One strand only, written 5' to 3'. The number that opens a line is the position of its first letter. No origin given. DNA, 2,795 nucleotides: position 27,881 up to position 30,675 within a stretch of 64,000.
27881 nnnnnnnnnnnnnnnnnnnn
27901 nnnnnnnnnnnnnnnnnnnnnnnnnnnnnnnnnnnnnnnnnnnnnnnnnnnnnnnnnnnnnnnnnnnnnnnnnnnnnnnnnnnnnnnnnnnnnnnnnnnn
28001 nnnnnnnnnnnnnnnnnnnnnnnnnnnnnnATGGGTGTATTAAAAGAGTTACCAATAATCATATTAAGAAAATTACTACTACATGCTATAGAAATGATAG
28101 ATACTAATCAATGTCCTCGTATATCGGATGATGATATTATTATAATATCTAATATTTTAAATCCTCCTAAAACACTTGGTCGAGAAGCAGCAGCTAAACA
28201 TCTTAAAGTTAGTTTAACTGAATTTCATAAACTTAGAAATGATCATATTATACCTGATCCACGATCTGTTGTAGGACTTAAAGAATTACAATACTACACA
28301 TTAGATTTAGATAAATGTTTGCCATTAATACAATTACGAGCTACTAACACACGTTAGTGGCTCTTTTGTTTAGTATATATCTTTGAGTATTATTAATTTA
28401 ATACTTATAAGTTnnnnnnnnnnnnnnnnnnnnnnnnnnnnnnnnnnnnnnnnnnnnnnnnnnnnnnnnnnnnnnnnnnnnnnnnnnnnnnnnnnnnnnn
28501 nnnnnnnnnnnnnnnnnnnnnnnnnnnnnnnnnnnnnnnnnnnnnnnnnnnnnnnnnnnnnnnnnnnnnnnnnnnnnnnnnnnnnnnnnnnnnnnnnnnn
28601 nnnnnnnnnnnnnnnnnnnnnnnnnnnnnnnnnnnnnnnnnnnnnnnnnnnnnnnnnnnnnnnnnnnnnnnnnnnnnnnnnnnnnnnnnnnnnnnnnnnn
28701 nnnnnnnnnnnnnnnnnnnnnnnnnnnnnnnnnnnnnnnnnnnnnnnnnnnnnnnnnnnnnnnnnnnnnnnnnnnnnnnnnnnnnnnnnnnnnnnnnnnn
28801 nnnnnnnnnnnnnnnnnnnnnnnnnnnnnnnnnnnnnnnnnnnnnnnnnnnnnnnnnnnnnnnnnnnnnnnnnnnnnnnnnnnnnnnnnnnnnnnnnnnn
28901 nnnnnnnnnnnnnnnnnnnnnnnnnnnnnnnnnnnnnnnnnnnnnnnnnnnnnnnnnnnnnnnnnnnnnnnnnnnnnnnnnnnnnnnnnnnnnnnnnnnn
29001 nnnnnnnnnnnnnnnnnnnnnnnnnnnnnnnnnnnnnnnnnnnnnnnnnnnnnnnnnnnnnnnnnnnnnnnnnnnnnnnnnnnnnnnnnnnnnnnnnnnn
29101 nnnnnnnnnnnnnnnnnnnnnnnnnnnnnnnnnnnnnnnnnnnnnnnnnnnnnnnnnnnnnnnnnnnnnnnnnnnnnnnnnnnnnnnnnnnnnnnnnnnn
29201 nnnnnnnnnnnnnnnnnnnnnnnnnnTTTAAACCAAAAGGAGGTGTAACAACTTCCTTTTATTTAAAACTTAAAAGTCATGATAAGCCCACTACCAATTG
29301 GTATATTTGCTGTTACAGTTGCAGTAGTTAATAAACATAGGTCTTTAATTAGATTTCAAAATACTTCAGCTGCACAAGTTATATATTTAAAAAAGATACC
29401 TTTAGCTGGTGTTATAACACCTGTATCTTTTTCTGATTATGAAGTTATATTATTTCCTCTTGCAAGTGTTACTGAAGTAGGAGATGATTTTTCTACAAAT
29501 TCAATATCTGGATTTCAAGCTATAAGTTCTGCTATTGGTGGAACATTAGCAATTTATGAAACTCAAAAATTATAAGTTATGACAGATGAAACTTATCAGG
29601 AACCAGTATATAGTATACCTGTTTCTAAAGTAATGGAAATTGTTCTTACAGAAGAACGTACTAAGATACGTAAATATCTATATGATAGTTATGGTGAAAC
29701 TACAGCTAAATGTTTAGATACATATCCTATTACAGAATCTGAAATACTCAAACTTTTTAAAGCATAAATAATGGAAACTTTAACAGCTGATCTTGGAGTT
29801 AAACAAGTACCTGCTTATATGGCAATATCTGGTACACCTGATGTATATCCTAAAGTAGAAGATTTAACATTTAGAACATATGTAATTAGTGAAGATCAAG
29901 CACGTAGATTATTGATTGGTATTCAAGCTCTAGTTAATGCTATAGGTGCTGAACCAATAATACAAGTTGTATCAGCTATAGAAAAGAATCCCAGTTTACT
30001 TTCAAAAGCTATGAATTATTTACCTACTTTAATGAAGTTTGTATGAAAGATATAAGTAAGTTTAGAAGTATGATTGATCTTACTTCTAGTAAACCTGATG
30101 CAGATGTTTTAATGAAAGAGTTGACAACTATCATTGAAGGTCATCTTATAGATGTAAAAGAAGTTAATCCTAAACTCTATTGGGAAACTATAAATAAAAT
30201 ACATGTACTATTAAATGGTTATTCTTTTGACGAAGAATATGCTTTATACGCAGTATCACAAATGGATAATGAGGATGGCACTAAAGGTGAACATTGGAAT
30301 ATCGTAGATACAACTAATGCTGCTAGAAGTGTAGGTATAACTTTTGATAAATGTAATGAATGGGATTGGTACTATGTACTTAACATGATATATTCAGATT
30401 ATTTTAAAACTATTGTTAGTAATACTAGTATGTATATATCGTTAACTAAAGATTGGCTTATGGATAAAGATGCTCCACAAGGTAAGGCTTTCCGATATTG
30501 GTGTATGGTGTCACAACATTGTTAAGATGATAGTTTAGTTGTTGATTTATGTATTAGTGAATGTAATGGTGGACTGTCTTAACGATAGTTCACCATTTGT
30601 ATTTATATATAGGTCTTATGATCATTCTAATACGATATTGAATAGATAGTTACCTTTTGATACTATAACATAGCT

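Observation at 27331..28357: Duplicated ~205-bp unit encoding twin 31-aa micro-ORFs, followed by a 4-TM protein and an HTH protein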

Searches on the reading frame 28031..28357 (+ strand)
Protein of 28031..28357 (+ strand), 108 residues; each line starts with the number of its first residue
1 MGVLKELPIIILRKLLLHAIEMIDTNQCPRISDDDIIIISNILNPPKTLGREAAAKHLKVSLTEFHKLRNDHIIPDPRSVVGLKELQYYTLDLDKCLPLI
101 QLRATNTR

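Call 7: search_protein_families(library=pfam, proteins=[window:28031-28357:+], max_evalue=1)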
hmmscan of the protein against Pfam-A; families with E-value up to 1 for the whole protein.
window:28031-28357:+ (108 aa): 0 families

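Call 11: search_protein_families(library=phrogs, proteins=[window:28031-28357:+], max_evalue=0.1)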
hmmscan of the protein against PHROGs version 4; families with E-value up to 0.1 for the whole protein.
window:28031-28357:+ (108 aa): 0 families

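Call 34: find_homologous_proteins(query=window:28031-28354:+, max_evalue=0.01)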
Query window:28031-28354:+ (108 aa): 3 proteins with E <= 0.01 among 7 candidates.
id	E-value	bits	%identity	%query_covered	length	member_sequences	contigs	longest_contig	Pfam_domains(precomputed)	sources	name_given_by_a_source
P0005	2.0e-63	229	100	100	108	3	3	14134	-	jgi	-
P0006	5.6e-44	167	78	90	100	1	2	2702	-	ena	-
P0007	3.2e-43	164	70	100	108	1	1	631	-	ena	-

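Call 36: find_encoding_contigs(protein=P0007, flank=4000)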
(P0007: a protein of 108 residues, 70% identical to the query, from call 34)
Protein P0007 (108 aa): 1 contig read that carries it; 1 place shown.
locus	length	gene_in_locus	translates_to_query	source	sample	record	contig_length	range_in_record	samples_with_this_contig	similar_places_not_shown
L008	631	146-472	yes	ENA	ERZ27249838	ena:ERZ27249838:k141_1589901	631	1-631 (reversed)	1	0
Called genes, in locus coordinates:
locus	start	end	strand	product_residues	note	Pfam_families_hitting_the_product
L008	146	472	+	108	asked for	-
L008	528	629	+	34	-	?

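Call 38: search_protein_families(library=pfam, proteins=[P0005, P0006, P0007], max_evalue=10)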
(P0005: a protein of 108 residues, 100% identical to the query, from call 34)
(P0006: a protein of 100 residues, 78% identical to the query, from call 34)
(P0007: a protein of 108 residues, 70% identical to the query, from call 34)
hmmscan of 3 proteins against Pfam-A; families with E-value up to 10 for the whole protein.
P0005 (108 aa): 0 families

P0006 (100 aa): 1 family
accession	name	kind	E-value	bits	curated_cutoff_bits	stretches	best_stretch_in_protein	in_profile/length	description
PF12728.13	HTH_17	-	0.16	12.7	27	1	44-67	5-28/51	Helix-turn-helix domain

P0007 (108 aa): 2 families
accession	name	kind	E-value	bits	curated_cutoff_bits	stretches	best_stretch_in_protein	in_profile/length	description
PF12728.13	HTH_17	-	0.023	15.4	27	1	54-78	7-31/51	Helix-turn-helix domain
PF02042.20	RWP-RK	-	0.17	12.3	29.3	1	52-74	16-38/49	RWP-RK domain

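Call 44: predict_structure(alignment_id=A4)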
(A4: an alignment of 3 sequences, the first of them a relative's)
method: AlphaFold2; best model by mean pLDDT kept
length: 108 residues; sequences in the alignment: 3
mean_pLDDT: 66.9   pTM: 0.48
mean pLDDT of the five models: 66.9, 50.8, 49.1, 48.8, 44.4
residues with pLDDT >= 90: 0; 70-90: 40; 50-70: 56; < 50: 12
segments of 3 or more residues with pLDDT < 50: 1-6, 81-84
pLDDT, mean of each block of 10 residues (from residue 1): 48 66 63 60 65 83 85 71 57 77 60
secondary structure, 60 per line:
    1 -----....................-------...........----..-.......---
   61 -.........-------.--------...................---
elements in order: H6-25 H33-43 H51-57 H62-70 E87-89 H90-105

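Call 49: fold_search(model_id=the predicted structure, library=pdb)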
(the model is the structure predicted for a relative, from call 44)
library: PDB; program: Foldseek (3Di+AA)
matches with E <= 10: 432; with E <= 0.001: 0
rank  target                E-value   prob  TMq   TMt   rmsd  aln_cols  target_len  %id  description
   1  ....                  4.4e-02  1.00  0.45  0.34   3.6        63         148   19  Crystal structure of CvkR, a novel MerR-type transcriptional regulator (released 2023-03-08)
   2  5d90_B                4.6e-02  1.00  0.46  0.40   2.8        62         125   19  Crystal structure of HiNmlR, a MerR family regulator lacking the sensor domain, bound to promoter DNA (released 2016-06-29)
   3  5d90_A                6.0e-02  1.00  0.45  0.39   2.9        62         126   19  Crystal structure of HiNmlR, a MerR family regulator lacking the sensor domain, bound to promoter DNA (released 2016-06-29)
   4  8dgl_B                6.9e-02  0.95  0.36  0.53   4.7        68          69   18  Crystal Structure of the RdfS Excisionase (released 2022-10-05)
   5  5i44_A                8.3e-02  0.99  0.43  0.66   3.4        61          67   15  Structure of RacA-DNA complex; P21 form (released 2016-05-04)
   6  6pig_I                8.3e-02  0.97  0.40  0.14   5.6        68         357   16  V. cholerae TniQ-Cascade complex, closed conformation (released 2019-10-02)
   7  1r8d_B                8.9e-02  1.00  0.46  0.46   2.9        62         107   16  Crystal Structure of MtaN Bound to DNA (released 2004-08-17)
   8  5d90_C                1.1e-01  0.99  0.46  0.39   2.8        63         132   19  Crystal structure of HiNmlR, a MerR family regulator lacking the sensor domain, bound to promoter DNA (released 2016-06-29)
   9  5i44_K                1.2e-01  0.99  0.44  0.67   3.4        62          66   14  Structure of RacA-DNA complex; P21 form (released 2016-05-04)
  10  5d8c_A                1.2e-01  0.99  0.45  0.39   2.8        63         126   19  Crystal structure of HiNmlR, a MerR family regulator lacking the sensor domain, bound to promoter DNA (released 2016-06-29)
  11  5d8c_B                1.2e-01  0.99  0.44  0.38   2.8        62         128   19  Crystal structure of HiNmlR, a MerR family regulator lacking the sensor domain, bound to promoter DNA (released 2016-06-29)
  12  6pif_I                1.4e-01  0.98  0.37  0.12   4.2        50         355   14  V. cholerae TniQ-Cascade complex, open conformation (released 2019-10-02)
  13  1r8d_A                1.5e-01  0.99  0.46  0.45   3.0        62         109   16  Crystal Structure of MtaN Bound to DNA (released 2004-08-17)
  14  5i44_B                1.5e-01  0.99  0.44  0.65   3.2        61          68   15  Structure of RacA-DNA complex; P21 form (released 2016-05-04)
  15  9vtp_I                1.6e-01  0.89  0.37  0.12   6.1        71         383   13  Target DNA-bound type I-F3 TniQ-Cascade of Vibrio parahaemolyticus in partial R-loop state (released 2026-02-11)
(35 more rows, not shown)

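Call 92: search_solved_structures(query=A12, max_evalue=10, show_alignments=2)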
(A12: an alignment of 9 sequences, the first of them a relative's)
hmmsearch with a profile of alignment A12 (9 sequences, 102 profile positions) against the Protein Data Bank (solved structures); distinct sequences matched with E-value up to 10: 2.
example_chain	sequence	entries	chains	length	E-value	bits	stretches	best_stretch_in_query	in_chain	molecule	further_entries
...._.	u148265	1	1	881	0.86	13.1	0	35-73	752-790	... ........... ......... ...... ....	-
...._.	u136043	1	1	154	1.5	12.3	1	40-88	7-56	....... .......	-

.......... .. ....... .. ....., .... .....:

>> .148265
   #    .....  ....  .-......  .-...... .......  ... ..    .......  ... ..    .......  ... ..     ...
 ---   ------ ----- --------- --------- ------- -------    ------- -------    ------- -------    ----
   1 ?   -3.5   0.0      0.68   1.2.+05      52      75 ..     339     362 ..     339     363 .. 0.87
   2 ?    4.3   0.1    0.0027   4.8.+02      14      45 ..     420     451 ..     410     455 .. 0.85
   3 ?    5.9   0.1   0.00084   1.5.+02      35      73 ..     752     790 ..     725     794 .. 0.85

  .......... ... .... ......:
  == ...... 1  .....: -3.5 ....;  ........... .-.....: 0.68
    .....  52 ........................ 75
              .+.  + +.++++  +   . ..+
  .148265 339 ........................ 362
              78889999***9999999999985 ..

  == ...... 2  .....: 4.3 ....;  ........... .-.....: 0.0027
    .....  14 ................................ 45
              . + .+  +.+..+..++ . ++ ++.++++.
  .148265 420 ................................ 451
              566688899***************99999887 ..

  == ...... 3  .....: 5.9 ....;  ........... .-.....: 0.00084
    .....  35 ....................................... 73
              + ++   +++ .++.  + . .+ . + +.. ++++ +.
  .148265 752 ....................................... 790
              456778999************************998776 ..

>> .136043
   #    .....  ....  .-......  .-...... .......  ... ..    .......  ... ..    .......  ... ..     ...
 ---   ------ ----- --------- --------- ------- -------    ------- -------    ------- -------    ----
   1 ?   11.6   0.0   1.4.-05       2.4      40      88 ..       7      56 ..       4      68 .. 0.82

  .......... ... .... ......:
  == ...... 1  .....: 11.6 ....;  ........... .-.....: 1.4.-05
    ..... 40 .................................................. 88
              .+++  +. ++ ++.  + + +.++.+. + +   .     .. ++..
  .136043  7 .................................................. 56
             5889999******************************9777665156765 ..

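Call 117: fold_search(model_id=the predicted structure, library=viral)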
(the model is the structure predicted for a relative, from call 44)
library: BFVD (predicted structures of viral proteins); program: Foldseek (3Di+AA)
matches with E <= 10: 700; with E <= 0.001: 4
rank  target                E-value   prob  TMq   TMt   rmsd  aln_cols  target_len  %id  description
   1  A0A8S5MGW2            4.6e-06  1.00  0.61  0.52   8.5       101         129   26  Excisionase [Podoviridae sp. ct1h53]
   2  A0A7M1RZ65            1.6e-05  1.00  0.50  0.39  11.3       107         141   20  Helix-turn-helix domain-containing protein [uncultured phage cr128_1]
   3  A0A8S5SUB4            2.8e-05  1.00  0.51  0.50  12.8       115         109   21  Helix-turn-helix domain protein [Siphoviridae sp. ctKwY15]
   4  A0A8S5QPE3            5.6e-04  1.00  0.48  0.61   8.1        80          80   22  Pyocin activator protein PrtN [Siphoviridae sp. ctJ3t72]
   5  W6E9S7                1.1e-03  1.00  0.45  0.60   7.0        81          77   17  Putative transcriptional regulator [Rhizobium phage vB_RglS_P106B]
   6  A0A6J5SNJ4            1.7e-03  1.00  0.42  0.75   2.1        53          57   21  Uncharacterized protein [uncultured Caudovirales phage]
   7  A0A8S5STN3            1.8e-03  1.00  0.43  0.70   2.3        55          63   25  Pyocin activator protein PrtN [Phage sp. ctcqm2]
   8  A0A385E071            3.9e-03  1.00  0.43  0.48   3.5        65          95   18  SsDNA-binding protein [Gordonia phage Schmidt]
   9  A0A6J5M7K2            5.1e-03  1.00  0.48  0.83   1.8        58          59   16  AlpA Predicted transcriptional regulator [uncultured Caudovirales phage]
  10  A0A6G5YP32            5.8e-03  1.00  0.42  0.57   9.9        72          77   25  (no name in the UniProt tables at hand)
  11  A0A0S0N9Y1            6.2e-03  1.00  0.40  0.51   4.1        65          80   18  Uncharacterized protein [Pseudomonas phage PaMx25]
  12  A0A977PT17            6.6e-03  1.00  0.44  0.67   2.6        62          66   19  Helix-turn-helix DNA binding domain protein [Arthrobacter phage Shambre1]
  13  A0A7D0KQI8            7.1e-03  1.00  0.39  0.40  11.6        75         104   17  (no name in the UniProt tables at hand)
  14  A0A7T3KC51            9.2e-03  1.00  0.44  0.54   2.6        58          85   19  (no name in the UniProt tables at hand)
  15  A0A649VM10            9.2e-03  1.00  0.47  0.65   2.8        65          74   17  Helix-turn-helix DNA binding protein [Microbacterium phage Megan]
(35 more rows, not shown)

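Call 118: search_dna_similar(query=window:28031-28354:+, collection=phages, mode=protein, max_rows=30, max_evalue=0.05)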
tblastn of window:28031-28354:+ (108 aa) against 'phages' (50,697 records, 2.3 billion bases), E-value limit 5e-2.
No match.

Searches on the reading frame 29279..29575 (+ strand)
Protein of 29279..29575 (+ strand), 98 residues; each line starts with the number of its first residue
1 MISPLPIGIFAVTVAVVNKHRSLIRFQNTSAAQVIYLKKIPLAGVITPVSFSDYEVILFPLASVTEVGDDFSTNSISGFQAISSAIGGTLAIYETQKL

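Call 11: search_protein_families(library=phrogs, proteins=[window:29279-29575:+], max_evalue=0.1)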
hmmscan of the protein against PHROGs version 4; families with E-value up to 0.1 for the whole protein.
window:29279-29575:+ (98 aa): 1 family
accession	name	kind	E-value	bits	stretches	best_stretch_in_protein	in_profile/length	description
phrog_11426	-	unknown function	0.026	15.4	1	18-46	5-33/70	-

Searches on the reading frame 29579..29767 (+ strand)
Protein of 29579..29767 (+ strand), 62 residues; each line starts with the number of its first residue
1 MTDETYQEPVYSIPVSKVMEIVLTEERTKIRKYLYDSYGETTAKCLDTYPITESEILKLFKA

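Call 11: search_protein_families(library=phrogs, proteins=[window:29579-29767:+], max_evalue=0.1)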
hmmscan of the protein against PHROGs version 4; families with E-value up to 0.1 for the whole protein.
window:29579-29767:+ (62 aa): 1 family
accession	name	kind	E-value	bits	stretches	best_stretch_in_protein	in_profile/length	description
phrog_27843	-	DNA, RNA and nucleotide metabolism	0.056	13.4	1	1-43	109-151/378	replication initiation protein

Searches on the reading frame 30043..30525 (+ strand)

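Call 12: search_protein_families(library=phrogs, proteins=[window:30043-30525:+], max_evalue=0.001)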
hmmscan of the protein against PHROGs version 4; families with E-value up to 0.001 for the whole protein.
window:30043-30525:+ (160 aa): 1 family
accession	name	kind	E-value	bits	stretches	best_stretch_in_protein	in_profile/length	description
phrog_38431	-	unknown function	2.1e-05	26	1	59-151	23-125/144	-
